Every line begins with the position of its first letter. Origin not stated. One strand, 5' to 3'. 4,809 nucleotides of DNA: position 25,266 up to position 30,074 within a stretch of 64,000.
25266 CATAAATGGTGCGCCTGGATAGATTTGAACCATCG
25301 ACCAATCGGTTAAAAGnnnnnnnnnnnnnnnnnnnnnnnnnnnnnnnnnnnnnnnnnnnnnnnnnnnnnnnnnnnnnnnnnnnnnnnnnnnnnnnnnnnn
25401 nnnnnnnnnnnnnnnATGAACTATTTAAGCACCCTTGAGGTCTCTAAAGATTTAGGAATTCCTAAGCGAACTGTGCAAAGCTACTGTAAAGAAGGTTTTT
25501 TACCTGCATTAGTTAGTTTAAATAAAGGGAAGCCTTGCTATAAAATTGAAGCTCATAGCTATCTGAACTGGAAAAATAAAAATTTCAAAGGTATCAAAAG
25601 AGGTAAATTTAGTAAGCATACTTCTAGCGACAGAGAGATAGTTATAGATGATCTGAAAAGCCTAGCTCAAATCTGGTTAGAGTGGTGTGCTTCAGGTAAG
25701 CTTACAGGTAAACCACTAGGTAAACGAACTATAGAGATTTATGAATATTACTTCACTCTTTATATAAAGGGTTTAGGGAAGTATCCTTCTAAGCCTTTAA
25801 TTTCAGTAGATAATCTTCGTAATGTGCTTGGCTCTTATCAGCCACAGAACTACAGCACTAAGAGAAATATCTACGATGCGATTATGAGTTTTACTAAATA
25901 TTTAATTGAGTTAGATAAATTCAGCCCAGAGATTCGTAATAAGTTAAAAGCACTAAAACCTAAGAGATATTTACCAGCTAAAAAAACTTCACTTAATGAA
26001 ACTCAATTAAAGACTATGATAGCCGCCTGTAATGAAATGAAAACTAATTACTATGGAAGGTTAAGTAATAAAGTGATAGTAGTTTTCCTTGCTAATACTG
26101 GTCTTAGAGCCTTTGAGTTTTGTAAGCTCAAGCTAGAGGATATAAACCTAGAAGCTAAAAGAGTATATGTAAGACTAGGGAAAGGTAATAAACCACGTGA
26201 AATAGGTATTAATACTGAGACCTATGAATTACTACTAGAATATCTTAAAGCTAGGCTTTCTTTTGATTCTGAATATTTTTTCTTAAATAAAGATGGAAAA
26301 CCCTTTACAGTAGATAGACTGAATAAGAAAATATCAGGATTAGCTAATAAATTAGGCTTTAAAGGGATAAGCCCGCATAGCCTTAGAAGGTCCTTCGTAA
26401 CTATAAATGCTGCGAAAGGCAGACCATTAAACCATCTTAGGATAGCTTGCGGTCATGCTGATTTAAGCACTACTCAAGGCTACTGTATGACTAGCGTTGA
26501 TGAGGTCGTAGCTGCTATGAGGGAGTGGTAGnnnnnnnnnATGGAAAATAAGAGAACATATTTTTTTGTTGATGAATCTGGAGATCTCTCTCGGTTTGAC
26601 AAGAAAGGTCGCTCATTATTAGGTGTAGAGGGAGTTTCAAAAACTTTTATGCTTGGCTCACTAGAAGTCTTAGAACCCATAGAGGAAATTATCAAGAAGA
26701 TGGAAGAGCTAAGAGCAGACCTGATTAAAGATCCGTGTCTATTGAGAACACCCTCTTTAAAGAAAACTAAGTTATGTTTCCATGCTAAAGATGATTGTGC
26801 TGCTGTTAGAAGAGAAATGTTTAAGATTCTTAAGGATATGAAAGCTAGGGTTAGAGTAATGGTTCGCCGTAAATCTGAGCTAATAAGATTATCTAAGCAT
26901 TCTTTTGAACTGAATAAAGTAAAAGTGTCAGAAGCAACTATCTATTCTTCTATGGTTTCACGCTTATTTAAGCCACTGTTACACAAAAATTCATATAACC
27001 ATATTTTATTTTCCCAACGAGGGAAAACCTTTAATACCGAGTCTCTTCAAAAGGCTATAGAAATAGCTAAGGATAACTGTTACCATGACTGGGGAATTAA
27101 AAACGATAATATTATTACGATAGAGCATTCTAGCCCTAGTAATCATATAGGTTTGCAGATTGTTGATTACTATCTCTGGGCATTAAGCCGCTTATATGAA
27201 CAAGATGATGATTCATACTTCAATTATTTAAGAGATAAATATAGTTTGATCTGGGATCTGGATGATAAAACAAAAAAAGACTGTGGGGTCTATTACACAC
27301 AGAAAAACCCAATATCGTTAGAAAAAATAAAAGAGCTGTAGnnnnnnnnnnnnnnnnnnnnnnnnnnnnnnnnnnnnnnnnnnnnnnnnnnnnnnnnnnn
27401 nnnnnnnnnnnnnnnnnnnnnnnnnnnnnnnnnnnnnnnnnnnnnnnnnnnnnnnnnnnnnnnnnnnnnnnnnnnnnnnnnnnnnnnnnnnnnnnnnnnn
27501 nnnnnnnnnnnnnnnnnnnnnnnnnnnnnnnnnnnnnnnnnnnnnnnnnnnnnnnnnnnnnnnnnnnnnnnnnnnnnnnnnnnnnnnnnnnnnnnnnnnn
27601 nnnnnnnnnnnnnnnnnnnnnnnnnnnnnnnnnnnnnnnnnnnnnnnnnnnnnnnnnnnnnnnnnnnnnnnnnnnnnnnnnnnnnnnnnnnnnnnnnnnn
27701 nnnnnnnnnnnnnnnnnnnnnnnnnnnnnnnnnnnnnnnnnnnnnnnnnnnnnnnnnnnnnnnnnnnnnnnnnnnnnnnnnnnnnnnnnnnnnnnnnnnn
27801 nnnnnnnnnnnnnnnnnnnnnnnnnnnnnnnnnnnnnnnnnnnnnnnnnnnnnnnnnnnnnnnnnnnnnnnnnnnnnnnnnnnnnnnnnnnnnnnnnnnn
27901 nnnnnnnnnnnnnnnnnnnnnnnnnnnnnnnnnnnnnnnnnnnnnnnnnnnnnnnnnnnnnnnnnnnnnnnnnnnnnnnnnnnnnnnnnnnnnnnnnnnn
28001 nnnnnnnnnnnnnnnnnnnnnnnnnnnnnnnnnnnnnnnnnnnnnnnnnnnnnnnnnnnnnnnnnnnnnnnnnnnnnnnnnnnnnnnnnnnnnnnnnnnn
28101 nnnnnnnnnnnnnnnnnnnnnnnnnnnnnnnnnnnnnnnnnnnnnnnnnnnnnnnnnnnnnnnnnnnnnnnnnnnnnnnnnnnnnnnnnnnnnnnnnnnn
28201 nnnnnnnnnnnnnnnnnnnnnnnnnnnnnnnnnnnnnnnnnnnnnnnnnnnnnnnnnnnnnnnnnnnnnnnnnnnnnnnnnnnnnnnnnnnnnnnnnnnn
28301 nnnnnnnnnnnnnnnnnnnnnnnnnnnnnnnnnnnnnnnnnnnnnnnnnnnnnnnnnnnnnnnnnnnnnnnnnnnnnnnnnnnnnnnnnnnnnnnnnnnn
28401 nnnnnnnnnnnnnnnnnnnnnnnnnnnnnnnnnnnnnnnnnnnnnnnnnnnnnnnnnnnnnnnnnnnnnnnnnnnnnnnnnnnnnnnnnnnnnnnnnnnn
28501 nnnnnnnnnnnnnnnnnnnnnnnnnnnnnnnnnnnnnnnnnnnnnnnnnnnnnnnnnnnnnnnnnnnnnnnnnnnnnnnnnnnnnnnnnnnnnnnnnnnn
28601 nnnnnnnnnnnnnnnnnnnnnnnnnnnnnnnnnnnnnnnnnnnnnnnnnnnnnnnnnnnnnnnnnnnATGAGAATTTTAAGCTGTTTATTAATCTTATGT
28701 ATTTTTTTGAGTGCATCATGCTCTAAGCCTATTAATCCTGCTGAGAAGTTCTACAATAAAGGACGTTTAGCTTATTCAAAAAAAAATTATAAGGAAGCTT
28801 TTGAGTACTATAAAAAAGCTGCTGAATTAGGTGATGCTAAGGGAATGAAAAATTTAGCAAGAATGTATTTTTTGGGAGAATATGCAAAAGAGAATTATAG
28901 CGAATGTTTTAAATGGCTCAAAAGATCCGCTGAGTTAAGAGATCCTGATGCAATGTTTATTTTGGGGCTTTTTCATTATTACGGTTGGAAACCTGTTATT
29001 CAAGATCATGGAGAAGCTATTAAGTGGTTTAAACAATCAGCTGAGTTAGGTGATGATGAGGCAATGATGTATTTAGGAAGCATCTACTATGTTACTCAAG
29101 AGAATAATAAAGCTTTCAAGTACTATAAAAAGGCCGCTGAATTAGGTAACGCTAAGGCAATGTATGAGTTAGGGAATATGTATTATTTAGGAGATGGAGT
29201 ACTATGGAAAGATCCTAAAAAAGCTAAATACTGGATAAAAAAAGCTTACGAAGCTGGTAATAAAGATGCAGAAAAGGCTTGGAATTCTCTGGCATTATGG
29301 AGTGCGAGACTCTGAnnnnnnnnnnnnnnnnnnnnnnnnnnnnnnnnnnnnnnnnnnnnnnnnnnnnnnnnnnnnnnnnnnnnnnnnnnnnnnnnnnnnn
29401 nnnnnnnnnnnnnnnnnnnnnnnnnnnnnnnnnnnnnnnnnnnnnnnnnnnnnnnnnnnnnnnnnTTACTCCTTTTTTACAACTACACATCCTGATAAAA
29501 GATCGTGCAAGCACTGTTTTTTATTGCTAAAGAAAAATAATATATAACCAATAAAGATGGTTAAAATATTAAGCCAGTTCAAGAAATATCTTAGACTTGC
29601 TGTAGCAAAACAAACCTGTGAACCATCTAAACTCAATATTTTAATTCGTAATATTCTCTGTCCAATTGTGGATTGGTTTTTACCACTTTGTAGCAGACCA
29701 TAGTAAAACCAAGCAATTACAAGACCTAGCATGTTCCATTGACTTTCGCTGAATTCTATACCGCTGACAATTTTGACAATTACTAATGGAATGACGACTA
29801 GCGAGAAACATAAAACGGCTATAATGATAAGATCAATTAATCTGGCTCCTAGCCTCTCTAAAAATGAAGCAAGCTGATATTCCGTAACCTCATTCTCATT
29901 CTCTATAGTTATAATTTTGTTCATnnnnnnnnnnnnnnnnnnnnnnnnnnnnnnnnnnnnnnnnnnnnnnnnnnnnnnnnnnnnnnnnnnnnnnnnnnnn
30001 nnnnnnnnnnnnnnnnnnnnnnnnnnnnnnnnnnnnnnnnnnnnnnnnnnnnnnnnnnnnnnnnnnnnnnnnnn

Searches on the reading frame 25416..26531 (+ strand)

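Call 62: search_protein_families(library=pfam, proteins=[window:25416-26531:+], max_evalue=0.01)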
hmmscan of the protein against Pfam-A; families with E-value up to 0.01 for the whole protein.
window:25416-26531:+ (371 aa): 2 families
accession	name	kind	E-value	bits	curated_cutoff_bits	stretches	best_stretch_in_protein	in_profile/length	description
PF00589.27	Phage_integrase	-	1.7e-28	100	27.1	1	193-357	3-166/172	Phage integrase family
PF12728.13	HTH_17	-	0.00015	22.4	27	1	3-39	1-34/51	Helix-turn-helix domain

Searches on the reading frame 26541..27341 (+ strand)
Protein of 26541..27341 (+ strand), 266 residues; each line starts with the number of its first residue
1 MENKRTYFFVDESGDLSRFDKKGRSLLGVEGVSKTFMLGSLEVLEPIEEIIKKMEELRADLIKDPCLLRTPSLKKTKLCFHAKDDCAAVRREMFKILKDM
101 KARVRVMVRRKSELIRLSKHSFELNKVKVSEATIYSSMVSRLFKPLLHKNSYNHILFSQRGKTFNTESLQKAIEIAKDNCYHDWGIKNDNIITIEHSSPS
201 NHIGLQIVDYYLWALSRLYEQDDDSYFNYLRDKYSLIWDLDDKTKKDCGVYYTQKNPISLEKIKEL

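Call 62: search_protein_families(library=pfam, proteins=[window:26541-27341:+], max_evalue=0.01)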
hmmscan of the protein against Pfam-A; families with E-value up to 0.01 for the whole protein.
window:26541-27341:+ (266 aa): 1 family
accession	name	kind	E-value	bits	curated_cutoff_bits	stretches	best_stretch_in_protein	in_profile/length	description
PF12686.12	DUF3800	-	1.3e-11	45.8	21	1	7-217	1-148/149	Protein of unknown function (DUF3800)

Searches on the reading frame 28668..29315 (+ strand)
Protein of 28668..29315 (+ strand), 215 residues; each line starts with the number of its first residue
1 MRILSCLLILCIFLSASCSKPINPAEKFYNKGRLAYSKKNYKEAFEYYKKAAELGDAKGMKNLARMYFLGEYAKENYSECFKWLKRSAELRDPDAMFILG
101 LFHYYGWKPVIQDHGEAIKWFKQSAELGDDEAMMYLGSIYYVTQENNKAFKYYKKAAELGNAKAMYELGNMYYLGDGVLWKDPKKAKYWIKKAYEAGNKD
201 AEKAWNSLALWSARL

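Call 80: search_protein_families(library=pfam, proteins=[window:28668-29315:+], max_evalue=0.001)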
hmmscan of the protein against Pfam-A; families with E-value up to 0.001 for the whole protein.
window:28668-29315:+ (215 aa): 7 families
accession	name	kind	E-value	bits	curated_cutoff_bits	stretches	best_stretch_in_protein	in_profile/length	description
PF08238.18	Sel1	-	6.1e-38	128.3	30.7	5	93-129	1-36/36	Sel1 repeat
PF07719.23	TPR_2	-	1.7e-08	34.4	27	1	25-54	1-30/34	Tetratricopeptide repeat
PF13424.12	TPR_12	-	3.1e-08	34.1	30.1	0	29-55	7-33/77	Tetratricopeptide repeat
PF13432.12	TPR_16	-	4.8e-08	33.7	32.7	0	29-55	35-61/65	Tetratricopeptide repeat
PF23310.1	TPR_27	-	9.7e-07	28.9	27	0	81-147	16-78/110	Plant tetratrico peptide repeats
PF00515.34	TPR_1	-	0.00029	20.9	27.8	1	26-54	2-30/34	Tetratricopeptide repeat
PF08631.16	SPO22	-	0.00092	19.2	27.5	0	26-56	36-66/274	Meiosis protein SPO22/ZIP4 like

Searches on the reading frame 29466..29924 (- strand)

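Call 62: search_protein_families(library=pfam, proteins=[window:29466-29924:-], max_evalue=0.01)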
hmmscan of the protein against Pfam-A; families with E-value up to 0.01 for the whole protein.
window:29466-29924:- (152 aa): 1 family
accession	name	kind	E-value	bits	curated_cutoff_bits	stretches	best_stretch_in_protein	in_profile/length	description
PF06271.18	RDD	-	6.4e-23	82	24.1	1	18-145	1-137/137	RDD family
